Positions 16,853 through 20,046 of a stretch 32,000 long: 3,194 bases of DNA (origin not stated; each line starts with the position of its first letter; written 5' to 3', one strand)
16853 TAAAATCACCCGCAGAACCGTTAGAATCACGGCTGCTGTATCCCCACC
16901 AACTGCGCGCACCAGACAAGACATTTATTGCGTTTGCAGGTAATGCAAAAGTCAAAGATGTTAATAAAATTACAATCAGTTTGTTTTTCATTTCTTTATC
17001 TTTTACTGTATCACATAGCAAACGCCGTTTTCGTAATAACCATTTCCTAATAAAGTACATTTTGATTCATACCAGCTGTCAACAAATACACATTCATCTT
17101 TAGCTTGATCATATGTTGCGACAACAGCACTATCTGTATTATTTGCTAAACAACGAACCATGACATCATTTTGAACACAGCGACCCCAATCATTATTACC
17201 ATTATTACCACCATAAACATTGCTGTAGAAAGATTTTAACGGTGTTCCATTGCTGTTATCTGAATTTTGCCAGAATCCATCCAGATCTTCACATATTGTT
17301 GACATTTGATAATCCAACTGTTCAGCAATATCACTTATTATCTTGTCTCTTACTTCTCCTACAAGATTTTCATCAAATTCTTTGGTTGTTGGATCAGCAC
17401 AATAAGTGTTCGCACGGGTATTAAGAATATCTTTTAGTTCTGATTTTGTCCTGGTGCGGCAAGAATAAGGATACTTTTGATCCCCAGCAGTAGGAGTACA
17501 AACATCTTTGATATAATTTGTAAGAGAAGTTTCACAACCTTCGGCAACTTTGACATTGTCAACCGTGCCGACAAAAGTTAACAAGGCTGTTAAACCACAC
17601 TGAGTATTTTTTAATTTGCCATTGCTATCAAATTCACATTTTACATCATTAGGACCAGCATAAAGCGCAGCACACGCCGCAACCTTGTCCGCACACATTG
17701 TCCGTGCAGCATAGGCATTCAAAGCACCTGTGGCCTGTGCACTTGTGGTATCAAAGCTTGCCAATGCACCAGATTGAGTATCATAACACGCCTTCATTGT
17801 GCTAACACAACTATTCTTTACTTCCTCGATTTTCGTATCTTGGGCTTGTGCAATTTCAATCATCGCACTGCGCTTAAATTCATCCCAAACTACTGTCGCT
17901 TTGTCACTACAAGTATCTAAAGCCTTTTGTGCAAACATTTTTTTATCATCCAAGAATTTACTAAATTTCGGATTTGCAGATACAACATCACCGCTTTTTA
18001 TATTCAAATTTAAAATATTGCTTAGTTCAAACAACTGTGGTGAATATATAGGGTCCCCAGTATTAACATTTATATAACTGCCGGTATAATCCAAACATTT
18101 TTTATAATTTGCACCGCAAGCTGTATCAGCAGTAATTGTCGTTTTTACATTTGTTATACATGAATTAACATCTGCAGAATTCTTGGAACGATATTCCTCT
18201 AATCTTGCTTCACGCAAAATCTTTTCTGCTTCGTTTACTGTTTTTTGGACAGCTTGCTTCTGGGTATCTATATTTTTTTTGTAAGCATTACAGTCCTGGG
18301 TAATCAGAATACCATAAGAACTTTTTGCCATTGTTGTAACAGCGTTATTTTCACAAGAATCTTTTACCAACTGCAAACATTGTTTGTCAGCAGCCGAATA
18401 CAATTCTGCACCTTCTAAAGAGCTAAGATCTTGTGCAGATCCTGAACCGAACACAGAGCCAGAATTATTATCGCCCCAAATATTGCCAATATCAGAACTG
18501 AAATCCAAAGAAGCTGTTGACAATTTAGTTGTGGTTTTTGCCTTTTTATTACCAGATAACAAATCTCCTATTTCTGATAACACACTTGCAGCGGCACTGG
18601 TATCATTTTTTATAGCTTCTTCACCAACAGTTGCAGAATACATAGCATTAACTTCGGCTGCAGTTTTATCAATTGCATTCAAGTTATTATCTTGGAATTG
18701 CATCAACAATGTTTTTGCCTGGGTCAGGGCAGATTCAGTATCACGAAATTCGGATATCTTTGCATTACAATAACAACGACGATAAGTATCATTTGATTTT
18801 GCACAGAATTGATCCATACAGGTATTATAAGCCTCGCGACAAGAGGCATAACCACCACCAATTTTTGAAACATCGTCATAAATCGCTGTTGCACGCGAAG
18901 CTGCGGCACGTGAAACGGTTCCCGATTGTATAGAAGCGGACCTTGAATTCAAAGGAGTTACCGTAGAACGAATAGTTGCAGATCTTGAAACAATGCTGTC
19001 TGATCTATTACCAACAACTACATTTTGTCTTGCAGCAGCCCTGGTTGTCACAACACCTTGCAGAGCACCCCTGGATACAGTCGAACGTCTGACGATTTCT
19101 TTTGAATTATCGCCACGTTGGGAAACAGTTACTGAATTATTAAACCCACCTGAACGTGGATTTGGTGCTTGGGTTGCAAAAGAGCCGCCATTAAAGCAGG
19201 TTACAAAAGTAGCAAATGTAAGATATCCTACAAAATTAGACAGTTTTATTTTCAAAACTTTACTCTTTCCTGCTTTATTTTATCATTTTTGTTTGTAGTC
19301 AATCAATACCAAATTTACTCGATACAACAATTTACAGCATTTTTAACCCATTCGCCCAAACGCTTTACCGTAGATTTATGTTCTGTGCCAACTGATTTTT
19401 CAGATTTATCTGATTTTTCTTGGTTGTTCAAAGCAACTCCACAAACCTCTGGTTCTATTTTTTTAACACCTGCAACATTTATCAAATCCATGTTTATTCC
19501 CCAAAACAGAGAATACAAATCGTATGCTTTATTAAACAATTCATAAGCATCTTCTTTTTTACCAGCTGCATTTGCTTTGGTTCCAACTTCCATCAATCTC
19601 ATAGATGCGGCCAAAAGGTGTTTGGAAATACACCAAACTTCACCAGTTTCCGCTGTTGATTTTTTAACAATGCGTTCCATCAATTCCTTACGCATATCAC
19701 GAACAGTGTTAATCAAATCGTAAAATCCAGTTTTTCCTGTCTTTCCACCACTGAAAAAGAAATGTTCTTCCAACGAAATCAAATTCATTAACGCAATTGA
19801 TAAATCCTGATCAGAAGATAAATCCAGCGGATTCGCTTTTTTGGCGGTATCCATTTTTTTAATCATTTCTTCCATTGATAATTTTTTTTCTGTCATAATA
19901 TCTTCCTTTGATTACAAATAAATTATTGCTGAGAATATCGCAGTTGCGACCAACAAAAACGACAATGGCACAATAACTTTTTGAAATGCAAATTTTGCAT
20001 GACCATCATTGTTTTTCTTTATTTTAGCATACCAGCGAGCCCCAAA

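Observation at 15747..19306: Separately promoted two-gene operon encoding 750-aa and 414-aa secreted cysteine-rich proteins of unknown family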

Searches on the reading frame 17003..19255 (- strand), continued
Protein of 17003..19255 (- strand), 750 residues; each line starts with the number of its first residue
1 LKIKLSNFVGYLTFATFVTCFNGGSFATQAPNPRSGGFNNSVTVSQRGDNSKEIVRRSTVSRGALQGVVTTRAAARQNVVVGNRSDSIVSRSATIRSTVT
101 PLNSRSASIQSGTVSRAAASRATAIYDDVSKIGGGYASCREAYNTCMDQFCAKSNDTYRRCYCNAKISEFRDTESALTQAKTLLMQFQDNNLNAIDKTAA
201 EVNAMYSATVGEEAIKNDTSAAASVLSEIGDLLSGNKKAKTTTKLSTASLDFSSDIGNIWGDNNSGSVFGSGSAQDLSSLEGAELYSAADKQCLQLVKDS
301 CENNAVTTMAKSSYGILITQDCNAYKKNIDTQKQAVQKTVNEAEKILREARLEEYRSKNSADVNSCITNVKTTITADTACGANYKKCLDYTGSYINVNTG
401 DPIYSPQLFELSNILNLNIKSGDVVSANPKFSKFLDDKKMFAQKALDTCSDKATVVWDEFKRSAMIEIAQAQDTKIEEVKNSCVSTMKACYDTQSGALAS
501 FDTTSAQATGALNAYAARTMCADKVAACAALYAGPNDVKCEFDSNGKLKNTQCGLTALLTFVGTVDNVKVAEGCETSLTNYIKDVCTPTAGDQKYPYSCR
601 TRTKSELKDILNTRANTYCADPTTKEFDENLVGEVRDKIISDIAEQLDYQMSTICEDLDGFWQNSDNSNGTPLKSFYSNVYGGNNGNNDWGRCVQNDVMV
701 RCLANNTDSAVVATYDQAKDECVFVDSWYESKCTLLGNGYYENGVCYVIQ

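Call 45: find_encoding_contigs(protein=P0300, flank=10000, max_places=3)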
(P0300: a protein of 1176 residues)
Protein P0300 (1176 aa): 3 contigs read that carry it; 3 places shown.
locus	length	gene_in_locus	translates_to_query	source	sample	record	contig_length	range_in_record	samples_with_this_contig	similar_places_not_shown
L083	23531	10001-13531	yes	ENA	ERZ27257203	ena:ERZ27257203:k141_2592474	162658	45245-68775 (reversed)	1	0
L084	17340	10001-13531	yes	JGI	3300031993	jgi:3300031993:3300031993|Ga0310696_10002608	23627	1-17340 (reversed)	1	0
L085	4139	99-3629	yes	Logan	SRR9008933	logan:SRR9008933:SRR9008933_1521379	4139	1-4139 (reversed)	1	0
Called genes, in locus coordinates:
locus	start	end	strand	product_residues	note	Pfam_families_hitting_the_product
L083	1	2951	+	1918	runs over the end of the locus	PF11974:bMG3, PF01835:MG2, PF17962:bMG6, PF07703:A2M_BRD, PF00207:A2M, PF17973:bMG10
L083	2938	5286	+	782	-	PF00912:Transgly, PF00905:Transpeptidase, PF06832:BiPBP_C (weak)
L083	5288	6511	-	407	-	-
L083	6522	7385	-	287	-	-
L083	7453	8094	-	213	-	-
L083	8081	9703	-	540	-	PF17251:Pom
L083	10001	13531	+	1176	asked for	-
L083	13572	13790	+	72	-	-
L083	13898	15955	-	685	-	PF23569:NBD_SMAX1 (weak), PF00004:AAA, PF17871:AAA_lid_9, PF00004:AAA, PF00158:Sigma54_activat (weak), PF07724:AAA_2, PF07728:AAA_5, PF10431:ClpB_D2-small, +7 more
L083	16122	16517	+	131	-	PF00830:Ribosomal_L28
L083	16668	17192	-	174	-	PF01195:Pept_tRNA_hydro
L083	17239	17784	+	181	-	-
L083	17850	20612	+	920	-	PF02739:5_3_exonuc_N, PF01367:5_3_exonuc, PF01612:DNA_pol_A_exo1, PF00476:DNA_pol_A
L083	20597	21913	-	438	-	PF19425:Csd3_N2, PF01551:Peptidase_M23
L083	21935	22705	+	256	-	PF02384:N6_Mtase (weak), PF05175:MTS, PF06325:PrmA, PF13847:Methyltransf_31, PF08241:Methyltransf_11 (weak), PF08242:Methyltransf_12 (weak), PF13649:Methyltransf_25, PF01170:UPF0020 (weak), +2 more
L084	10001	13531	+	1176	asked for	-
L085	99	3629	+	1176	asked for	-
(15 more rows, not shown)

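Call 46: find_homologous_proteins(query=P0300)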
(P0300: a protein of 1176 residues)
Query P0300 (1176 aa): 824 proteins with E <= 0.001 among 8000 candidates; the best 120 are listed.
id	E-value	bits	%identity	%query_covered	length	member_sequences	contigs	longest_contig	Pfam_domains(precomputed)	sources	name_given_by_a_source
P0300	0.0e+0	2738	100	100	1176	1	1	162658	-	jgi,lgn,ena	-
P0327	7.2e-287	973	53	71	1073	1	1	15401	-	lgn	-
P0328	1.2e-280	952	54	72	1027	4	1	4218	-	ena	-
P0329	2.2e-278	945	56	69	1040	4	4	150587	-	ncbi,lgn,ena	-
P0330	1.8e-277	942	53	71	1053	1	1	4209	-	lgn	-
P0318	1.2e-262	893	52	72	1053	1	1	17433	-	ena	-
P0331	8.2e-258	877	53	72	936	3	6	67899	-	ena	-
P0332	2.7e-257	875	55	69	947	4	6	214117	-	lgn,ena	-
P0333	3.6e-250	852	51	71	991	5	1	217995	-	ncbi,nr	ncbi:MAG: hypothetical protein K6B71_02250 [Alphaproteobacteria bacterium]|nr:hypothetical protein [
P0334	4.7e-246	838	50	72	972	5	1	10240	-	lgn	-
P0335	1.3e-245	836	52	69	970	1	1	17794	-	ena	-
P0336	1.7e-245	836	52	71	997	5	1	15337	-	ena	-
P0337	3.4e-245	835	52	72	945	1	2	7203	-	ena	-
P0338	3.6e-245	835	51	72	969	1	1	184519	-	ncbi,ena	-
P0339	4.8e-245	835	52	72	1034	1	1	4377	-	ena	-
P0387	2.5e-235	802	50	72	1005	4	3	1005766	-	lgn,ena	-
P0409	1.7e-229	783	50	74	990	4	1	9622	-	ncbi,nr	ncbi:MAG: hypothetical protein J6K82_03945 [Alphaproteobacteria bacterium]|nr:hypothetical protein [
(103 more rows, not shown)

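Call 55: search_protein_families(library=pfam, alignment_id=A1, max_evalue=1)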
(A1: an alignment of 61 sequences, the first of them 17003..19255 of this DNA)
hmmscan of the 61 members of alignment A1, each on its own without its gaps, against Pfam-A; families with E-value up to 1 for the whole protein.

A. member 1, window:17003-19255:- (750 aa): 0 families

B. families by the number of members that match (of 61 scanned): 39 families (the first 25 are shown)
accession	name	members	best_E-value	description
PF14757.11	NSP2-B_epitope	12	0.00067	Immunogenic region of nsp2 protein of arterivirus polyprotein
PF03763.18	Remorin_C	6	0.062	Remorin, C-terminal region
PF21099.2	POLQ_helical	6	0.11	DNA_pol_Q helicase like region helical domain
PF02520.22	ANIS5_cation-bd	5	0.11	SXP/RAL-2 family protein Ani s 5-like, metal-binding domain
PF16789.10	YscO-like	4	0.05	YscO-like protein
PF05008.21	V-SNARE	4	0.1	Vesicle transport v-SNARE protein N-terminus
PF25014.1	NET2A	2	0.015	NET2A-like domain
PF22919.1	ATP-synt_VA_C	2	0.19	C-terminal domain of V and A type ATP synthase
PF23659.1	UFL1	2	0.21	E3 UFM1-protein ligase 1-like domain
PF01442.23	Apolipoprotein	2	0.22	Apolipoprotein A1/A4/E domain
PF18459.6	PCSK9_C1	2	0.26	Proprotein convertase subtilisin-like/kexin type 9 C-terminal domain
PF06419.17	COG6_N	2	0.73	Conserved oligomeric complex COG6, N-terminal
PF25599.1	Ephrin_CRD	1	0.015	Ephrin cysteine rich domain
PF13382.11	Adenine_deam_C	1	0.018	Adenine deaminase C-terminal domain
PF01431.27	Peptidase_M13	1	0.024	Peptidase family M13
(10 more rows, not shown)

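Call 61: find_encoding_contigs(protein=P0387, flank=8000, max_places=1)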
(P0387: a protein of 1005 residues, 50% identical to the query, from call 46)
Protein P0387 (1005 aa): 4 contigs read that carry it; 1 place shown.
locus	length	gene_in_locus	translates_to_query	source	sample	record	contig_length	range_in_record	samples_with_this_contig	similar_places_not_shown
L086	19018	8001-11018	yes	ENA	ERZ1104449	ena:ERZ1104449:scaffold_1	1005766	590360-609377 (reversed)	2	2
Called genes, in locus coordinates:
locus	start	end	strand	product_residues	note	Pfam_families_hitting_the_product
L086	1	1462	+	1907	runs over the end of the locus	PF11974:bMG3, PF01835:MG2, PF17962:bMG6 (weak), PF07703:A2M_BRD, PF00207:A2M, PF17973:bMG10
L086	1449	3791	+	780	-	PF00912:Transgly, PF00905:Transpeptidase, PF06832:BiPBP_C (weak)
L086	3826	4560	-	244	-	-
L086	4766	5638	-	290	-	PF11276:DUF3078 (weak)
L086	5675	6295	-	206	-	-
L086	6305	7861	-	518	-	PF17251:Pom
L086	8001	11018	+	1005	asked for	-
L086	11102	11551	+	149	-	-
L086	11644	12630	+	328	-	-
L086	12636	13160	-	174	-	PF01195:Pept_tRNA_hydro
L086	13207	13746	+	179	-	-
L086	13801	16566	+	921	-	PF02739:5_3_exonuc_N, PF01367:5_3_exonuc, PF01612:DNA_pol_A_exo1, PF00476:DNA_pol_A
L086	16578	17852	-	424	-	PF19425:Csd3_N2 (faint), PF01551:Peptidase_M23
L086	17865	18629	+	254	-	PF05175:MTS, PF05971:Methyltransf_10, PF13489:Methyltransf_23 (weak), PF06325:PrmA, PF13847:Methyltransf_31, PF08241:Methyltransf_11 (weak), PF08242:Methyltransf_12 (weak), PF13649:Methyltransf_25, +2 more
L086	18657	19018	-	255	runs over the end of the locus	PF00550:PP-binding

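Call 62: find_encoding_contigs(protein=P0409, flank=8000, max_places=1)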
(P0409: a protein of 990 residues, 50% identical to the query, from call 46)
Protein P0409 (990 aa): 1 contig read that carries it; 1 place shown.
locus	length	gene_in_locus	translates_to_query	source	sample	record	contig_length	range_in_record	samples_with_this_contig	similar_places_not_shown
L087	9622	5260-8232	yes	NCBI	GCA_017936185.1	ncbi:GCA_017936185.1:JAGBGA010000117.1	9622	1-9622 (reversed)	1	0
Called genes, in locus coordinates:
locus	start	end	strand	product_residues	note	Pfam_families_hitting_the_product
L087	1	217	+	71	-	?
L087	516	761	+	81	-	-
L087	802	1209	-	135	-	-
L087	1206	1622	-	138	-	-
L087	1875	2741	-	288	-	PF11276:DUF3078 (weak)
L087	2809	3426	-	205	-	-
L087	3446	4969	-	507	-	PF17251:Pom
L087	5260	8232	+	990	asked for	-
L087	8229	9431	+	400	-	-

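Call 73: find_encoding_contigs(protein=P0236, flank=8000, max_places=1)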
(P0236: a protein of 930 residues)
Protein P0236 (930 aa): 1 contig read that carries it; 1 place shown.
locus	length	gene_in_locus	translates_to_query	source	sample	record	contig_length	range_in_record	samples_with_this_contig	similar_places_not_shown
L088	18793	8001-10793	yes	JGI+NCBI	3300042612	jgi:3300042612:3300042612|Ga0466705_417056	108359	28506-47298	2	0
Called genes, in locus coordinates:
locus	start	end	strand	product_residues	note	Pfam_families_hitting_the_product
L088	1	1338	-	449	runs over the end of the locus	PF01554:MatE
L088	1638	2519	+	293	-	PF01544:CorA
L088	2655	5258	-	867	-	-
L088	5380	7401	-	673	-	-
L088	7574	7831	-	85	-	PF01176:eIF-1a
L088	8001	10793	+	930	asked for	-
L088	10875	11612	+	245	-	-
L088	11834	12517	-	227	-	PF01209:Ubie_methyltran (weak), PF03848:TehB, PF13489:Methyltransf_23, PF01728:FtsJ (weak), PF13847:Methyltransf_31, PF08241:Methyltransf_11, PF08242:Methyltransf_12, PF13649:Methyltransf_25, +3 more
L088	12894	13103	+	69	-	-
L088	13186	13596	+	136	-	-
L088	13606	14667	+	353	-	PF01833:TIG (faint), PF13385:Laminin_G_3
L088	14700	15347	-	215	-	PF20730:YetF_N, PF04239:DUF421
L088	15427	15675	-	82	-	-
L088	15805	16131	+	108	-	PF03840:SecG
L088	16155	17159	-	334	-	PF00023:Ank (faint), PF12796:Ank_2, PF13637:Ank_4 (faint), PF13606:Ank_3 (faint)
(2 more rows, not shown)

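Call 74: find_encoding_contigs(protein=P0239, flank=8000, max_places=1)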
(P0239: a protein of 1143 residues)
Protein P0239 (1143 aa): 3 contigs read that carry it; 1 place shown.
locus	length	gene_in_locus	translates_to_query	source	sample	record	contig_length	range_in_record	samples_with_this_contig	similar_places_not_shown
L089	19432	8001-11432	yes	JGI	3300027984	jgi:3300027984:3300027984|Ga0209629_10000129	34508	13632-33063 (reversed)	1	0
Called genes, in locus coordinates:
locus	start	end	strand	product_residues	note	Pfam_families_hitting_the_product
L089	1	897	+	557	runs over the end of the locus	-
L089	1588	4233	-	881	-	-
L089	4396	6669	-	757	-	-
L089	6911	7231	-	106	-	PF03840:SecG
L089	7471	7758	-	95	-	PF01176:eIF-1a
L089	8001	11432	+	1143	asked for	-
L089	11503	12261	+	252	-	-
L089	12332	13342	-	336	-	PF05175:MTS (weak), PF13847:Methyltransf_31, PF08242:Methyltransf_12 (faint), PF13649:Methyltransf_25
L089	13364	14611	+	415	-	PF19425:Csd3_N2, PF01551:Peptidase_M23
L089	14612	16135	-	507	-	-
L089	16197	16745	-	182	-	PF01527:HTH_Tnp_1 (faint)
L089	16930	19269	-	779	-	PF00521:DNA_topoisoIV, PF03989:DNA_gyraseA_C (faint)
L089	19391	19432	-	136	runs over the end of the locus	-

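Call 80: search_dna_similar(query=window:17003-19255:-, collection=plasmids, mode=protein, max_evalue=0.01, max_rows=10)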
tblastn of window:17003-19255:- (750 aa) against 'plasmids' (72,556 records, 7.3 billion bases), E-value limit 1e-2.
No match.

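Call 82: search_dna_similar(query=window:17003-19255:-, collection=phages, mode=protein, max_evalue=0.01, max_rows=10)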
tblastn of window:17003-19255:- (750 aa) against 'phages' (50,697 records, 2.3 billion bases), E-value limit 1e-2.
No match.

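Call 88: search_protein_families(library=phrogs, proteins=[window:17003-19255:-], max_evalue=0.01)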
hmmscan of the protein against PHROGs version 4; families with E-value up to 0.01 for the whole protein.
window:17003-19255:- (750 aa): 1 family
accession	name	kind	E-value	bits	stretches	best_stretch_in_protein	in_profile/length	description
phrog_17106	-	unknown function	0.0032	18.2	1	326-417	89-162/229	-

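Call 89: search_protein_families(library=padloc, proteins=[window:17003-19255:-], max_evalue=0.01)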
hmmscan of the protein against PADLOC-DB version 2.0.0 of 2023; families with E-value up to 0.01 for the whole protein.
window:17003-19255:- (750 aa): 0 families

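Call 92: search_solved_structures(query=A3, max_evalue=10)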
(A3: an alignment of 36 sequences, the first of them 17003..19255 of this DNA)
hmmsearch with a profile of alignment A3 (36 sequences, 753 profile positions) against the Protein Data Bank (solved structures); distinct sequences matched with E-value up to 10: 1.
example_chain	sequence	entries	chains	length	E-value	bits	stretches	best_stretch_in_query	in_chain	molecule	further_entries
9s4q_Nn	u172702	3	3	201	0.13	14.1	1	546-650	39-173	Kinetochore-associated protein NNF1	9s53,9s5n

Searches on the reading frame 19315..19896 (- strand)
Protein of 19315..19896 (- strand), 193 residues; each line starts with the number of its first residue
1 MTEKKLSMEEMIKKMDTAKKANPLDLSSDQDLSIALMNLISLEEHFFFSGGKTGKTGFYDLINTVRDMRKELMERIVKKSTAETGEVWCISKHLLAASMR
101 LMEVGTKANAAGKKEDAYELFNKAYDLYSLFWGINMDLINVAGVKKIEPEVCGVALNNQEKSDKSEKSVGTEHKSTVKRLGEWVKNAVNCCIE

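Call 7: search_protein_families(library=pfam, proteins=[window:19315-19896:-], max_evalue=0.1)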
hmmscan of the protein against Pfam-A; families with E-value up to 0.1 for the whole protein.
window:19315-19896:- (193 aa): 2 families
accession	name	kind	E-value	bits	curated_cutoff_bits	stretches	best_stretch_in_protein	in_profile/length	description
PF15699.10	NPR1_interact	-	0.011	16.8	27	1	58-83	12-37/109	NPR1 interacting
PF01591.24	6PF2K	-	0.037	13.8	27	1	41-126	84-170/223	6-phosphofructo-2-kinase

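Call 8: search_protein_families(library=ncbifam, proteins=[window:19315-19896:-], max_evalue=0.1)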
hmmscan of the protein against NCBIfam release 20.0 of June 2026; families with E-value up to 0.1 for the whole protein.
window:19315-19896:- (193 aa): 0 families

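Call 67: search_solved_structures(query=window:19315-19896:-, max_evalue=10)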
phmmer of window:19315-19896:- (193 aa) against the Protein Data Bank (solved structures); distinct sequences matched with E-value up to 10: 1.
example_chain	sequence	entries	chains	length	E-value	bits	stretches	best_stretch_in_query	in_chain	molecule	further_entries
6y07_A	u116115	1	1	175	0.52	13.5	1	3-36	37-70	sohair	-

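Call 88: search_protein_families(library=phrogs, proteins=[window:19315-19896:-], max_evalue=0.01)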
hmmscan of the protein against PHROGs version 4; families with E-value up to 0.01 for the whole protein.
window:19315-19896:- (193 aa): 0 families

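Call 89: search_protein_families(library=padloc, proteins=[window:19315-19896:-], max_evalue=0.01)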
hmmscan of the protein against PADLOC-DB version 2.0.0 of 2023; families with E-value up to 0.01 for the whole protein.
window:19315-19896:- (193 aa): 0 families
